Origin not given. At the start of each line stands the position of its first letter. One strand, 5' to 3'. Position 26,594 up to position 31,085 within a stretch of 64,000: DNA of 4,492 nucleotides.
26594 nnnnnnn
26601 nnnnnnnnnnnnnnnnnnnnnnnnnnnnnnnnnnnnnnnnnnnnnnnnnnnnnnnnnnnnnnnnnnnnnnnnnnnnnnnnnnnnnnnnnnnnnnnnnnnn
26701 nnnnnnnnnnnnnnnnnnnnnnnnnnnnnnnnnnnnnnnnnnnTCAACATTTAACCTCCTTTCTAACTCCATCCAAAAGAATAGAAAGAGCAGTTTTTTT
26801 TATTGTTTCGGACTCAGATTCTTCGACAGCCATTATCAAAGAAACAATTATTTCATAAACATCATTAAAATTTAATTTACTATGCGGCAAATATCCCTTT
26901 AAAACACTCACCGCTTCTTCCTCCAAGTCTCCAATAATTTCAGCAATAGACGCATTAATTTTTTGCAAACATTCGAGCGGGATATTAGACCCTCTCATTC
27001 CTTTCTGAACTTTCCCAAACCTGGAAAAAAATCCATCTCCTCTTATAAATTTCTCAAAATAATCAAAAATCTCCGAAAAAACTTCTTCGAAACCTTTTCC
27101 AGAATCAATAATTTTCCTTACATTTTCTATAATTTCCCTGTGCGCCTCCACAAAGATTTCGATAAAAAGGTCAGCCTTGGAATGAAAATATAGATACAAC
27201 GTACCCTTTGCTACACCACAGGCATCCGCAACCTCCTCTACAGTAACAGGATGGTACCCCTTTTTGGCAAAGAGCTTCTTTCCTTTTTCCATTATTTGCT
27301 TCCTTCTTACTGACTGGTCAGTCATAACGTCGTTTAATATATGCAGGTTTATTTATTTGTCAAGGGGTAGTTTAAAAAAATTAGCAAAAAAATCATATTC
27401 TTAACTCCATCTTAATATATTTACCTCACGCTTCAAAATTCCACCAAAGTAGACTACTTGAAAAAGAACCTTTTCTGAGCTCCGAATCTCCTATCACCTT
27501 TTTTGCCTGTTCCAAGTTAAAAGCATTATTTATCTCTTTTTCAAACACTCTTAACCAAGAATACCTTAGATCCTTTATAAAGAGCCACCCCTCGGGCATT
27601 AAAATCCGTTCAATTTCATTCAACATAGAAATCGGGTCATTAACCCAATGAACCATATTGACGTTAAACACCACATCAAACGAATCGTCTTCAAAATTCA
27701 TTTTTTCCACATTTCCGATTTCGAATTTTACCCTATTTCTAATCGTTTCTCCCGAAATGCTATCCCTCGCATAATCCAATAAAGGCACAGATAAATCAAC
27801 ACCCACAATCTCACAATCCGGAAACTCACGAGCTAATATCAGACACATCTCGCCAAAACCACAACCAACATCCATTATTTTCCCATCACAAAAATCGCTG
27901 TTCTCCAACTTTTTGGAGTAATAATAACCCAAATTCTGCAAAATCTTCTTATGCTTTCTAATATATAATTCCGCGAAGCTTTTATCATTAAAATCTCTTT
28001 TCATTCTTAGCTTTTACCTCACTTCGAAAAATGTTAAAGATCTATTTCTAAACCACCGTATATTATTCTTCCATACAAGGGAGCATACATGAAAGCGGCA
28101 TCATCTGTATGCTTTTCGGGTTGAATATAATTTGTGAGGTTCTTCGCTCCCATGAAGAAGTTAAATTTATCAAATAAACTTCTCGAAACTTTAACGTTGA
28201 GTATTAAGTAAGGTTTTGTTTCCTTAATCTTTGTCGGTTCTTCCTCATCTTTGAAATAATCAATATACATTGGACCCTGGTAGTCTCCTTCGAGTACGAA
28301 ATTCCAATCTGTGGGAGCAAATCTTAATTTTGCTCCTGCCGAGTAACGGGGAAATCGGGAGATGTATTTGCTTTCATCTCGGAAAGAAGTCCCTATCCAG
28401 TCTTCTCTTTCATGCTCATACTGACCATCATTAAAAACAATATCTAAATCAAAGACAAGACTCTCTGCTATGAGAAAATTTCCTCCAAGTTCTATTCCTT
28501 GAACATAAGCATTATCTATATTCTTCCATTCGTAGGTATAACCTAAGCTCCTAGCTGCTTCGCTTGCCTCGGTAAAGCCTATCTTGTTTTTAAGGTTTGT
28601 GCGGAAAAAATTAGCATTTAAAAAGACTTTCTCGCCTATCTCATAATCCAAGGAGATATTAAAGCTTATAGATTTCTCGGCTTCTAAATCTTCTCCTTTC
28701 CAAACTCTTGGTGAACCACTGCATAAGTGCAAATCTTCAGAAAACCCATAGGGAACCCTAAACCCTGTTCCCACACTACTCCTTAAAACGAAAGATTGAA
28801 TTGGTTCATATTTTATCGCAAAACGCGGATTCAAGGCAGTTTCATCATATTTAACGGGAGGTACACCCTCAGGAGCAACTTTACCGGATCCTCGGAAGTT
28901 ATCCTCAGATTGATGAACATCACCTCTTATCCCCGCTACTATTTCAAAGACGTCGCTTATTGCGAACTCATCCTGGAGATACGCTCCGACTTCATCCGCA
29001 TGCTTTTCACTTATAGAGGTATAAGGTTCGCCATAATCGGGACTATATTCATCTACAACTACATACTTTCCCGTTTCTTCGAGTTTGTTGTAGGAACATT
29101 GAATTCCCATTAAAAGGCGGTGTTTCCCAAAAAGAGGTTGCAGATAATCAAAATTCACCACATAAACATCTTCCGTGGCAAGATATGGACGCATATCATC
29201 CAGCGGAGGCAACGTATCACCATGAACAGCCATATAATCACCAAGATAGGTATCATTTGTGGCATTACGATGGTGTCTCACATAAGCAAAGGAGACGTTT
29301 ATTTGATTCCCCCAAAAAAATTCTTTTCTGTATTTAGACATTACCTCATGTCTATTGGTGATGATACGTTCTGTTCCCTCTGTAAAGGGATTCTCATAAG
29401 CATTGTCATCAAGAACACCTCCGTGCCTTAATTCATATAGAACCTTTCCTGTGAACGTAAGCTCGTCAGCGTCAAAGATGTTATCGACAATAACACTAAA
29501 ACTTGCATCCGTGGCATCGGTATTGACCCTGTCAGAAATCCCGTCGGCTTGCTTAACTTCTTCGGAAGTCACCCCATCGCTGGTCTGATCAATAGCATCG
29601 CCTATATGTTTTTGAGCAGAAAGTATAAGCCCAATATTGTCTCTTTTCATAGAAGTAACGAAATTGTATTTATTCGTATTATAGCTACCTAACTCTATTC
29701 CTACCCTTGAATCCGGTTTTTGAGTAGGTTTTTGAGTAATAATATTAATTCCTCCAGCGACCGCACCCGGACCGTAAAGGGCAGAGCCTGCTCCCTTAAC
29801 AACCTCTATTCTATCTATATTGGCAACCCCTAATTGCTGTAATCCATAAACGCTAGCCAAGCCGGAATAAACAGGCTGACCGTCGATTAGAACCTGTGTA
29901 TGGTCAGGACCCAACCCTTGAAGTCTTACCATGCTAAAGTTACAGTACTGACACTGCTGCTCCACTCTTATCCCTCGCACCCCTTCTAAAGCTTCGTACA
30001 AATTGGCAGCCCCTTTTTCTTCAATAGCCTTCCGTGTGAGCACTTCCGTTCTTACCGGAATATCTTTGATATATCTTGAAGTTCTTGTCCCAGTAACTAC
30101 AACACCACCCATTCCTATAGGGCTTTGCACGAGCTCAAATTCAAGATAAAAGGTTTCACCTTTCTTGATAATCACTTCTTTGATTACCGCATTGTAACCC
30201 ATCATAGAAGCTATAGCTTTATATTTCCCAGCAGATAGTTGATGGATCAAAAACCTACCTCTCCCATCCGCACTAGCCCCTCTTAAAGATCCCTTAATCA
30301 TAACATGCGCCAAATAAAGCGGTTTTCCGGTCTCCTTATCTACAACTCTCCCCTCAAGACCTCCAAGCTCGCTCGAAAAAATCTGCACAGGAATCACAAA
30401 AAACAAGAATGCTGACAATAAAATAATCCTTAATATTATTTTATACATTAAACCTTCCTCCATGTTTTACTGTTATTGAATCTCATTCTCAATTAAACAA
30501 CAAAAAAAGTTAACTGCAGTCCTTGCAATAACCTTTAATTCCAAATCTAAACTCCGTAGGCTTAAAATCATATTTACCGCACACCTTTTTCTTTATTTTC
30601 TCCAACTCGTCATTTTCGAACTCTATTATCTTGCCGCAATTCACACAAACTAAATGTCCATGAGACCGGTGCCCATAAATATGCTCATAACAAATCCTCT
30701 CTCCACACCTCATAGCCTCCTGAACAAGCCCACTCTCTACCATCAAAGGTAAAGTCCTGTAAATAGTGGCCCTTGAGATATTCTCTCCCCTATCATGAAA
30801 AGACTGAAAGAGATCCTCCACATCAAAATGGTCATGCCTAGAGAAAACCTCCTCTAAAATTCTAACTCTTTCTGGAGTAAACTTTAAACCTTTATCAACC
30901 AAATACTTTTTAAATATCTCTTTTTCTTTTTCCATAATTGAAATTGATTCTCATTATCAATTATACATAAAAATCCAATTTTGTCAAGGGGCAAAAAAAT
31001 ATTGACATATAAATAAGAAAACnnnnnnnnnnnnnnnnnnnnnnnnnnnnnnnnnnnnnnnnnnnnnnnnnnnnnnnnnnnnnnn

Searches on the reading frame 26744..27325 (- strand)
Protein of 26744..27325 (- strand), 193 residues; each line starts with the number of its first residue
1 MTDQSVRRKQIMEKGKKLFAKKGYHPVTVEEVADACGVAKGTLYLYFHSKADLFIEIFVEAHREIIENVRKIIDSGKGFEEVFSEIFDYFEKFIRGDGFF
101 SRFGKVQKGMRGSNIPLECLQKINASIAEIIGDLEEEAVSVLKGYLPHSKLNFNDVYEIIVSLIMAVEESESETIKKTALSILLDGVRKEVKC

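Call 19: search_protein_families(library=pfam, proteins=[window:26744-27325:-], max_evalue=0.001)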
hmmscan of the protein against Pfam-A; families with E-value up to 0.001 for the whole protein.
window:26744-27325:- (193 aa): 1 family
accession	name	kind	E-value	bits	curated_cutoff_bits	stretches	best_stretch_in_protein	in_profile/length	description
PF00440.29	TetR_N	-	4.7e-18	65.1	24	1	11-57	1-47/47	Bacterial regulatory proteins, tetR family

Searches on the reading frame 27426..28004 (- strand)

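Call 19: search_protein_families(library=pfam, proteins=[window:27426-28004:-], max_evalue=0.001)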
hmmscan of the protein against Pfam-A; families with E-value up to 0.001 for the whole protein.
window:27426-28004:- (192 aa): 13 families
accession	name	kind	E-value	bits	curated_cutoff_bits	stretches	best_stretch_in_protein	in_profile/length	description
PF08241.18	Methyltransf_11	-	4.5e-24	85.4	21.2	1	45-143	2-95/95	Methyltransferase domain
PF13847.12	Methyltransf_31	-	6e-23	81.6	27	1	42-159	6-123/145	Methyltransferase domain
PF13649.12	Methyltransf_25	-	1.6e-21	77.2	27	1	43-139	1-97/97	Methyltransferase domain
PF08242.18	Methyltransf_12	-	1.6e-16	61.2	30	1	44-141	1-98/98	Methyltransferase domain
PF13489.12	Methyltransf_23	-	7.2e-15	55.5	27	1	37-150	20-123/164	Methyltransferase domain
PF01209.24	Ubie_methyltran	-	3.5e-11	43.4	20.1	1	41-145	49-153/233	ubiE/COQ5 methyltransferase family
PF05175.20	MTS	-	8.7e-08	32.4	23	1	36-113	30-103/170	Methyltransferase small domain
PF02353.26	CMAS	-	1.2e-07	31.8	27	1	42-143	65-164/273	Mycolic acid cyclopropane synthetase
PF02390.23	Methyltransf_4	-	2.3e-07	30.9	24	1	43-92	5-54/173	Putative methyltransferase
PF08003.17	Methyltransf_9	-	3e-05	23.6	23.8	1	36-144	112-218/315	Protein of unknown function (DUF1698)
PF05219.18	DREV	-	7e-05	22.5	26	1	32-140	87-183/265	DREV methyltransferase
PF00891.24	Methyltransf_2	-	0.00038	20.3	22.3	1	33-141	55-162/210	O-methyltransferase domain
PF01739.24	CheR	-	0.00042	20.3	27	0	86-143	114-173/195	CheR methyltransferase, SAM binding domain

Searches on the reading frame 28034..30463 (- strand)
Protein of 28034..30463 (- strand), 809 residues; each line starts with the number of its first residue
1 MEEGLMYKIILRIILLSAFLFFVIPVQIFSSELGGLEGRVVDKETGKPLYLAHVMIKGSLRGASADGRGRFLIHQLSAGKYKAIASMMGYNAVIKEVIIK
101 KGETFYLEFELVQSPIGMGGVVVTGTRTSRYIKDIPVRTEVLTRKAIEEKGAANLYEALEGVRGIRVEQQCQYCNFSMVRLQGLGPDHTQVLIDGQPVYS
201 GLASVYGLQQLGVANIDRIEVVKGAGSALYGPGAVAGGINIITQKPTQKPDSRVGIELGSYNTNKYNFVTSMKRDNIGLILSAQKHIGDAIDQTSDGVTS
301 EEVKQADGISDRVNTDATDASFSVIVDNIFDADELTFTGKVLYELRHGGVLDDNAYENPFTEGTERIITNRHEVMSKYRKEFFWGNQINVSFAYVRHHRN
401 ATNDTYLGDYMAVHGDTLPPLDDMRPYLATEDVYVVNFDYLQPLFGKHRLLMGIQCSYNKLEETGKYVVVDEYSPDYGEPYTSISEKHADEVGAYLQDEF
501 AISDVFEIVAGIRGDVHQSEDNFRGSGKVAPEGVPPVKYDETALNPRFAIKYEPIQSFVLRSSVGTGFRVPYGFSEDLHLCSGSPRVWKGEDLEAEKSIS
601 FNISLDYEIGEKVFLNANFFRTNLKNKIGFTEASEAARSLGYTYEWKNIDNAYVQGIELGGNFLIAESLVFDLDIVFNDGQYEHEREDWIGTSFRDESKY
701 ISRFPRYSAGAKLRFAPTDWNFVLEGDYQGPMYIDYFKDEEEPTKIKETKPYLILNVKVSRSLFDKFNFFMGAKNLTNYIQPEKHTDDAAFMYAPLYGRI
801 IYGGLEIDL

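Call 21: search_protein_families(library=pfam, proteins=[window:28034-30463:-], max_evalue=0.001)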
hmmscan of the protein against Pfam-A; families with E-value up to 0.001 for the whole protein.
window:28034-30463:- (809 aa): 5 families
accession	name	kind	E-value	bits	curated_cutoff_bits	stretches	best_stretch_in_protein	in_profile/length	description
PF00593.30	TonB_dep_Rec_b-barrel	-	1.7e-36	127.4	27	1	353-776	36-436/436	TonB dependent receptor-like, beta-barrel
PF07715.20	Plug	-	2.8e-23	82.9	23.9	1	133-237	3-106/107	TonB-dependent Receptor Plug Domain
PF13715.12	CarbopepD_reg_2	-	6.7e-16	58.5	32.2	1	37-123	2-88/88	CarboxypepD_reg-like domain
PF14905.12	OMP_b-brl_3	-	3e-12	46.8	27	1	385-778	7-375/408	Outer membrane protein beta-barrel family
PF13620.12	CarboxypepD_reg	-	8.5e-11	42.5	32.3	1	36-111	2-81/82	Carboxypeptidase regulatory-like domain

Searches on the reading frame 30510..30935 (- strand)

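Call 21: search_protein_families(library=pfam, proteins=[window:30510-30935:-], max_evalue=0.001)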
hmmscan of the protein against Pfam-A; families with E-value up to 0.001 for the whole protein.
window:30510-30935:- (141 aa): 1 family
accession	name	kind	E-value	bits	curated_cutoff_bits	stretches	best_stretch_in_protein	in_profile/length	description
PF01475.25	FUR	-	4.3e-29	101.6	23.1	1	15-130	2-117/121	Ferric uptake regulator family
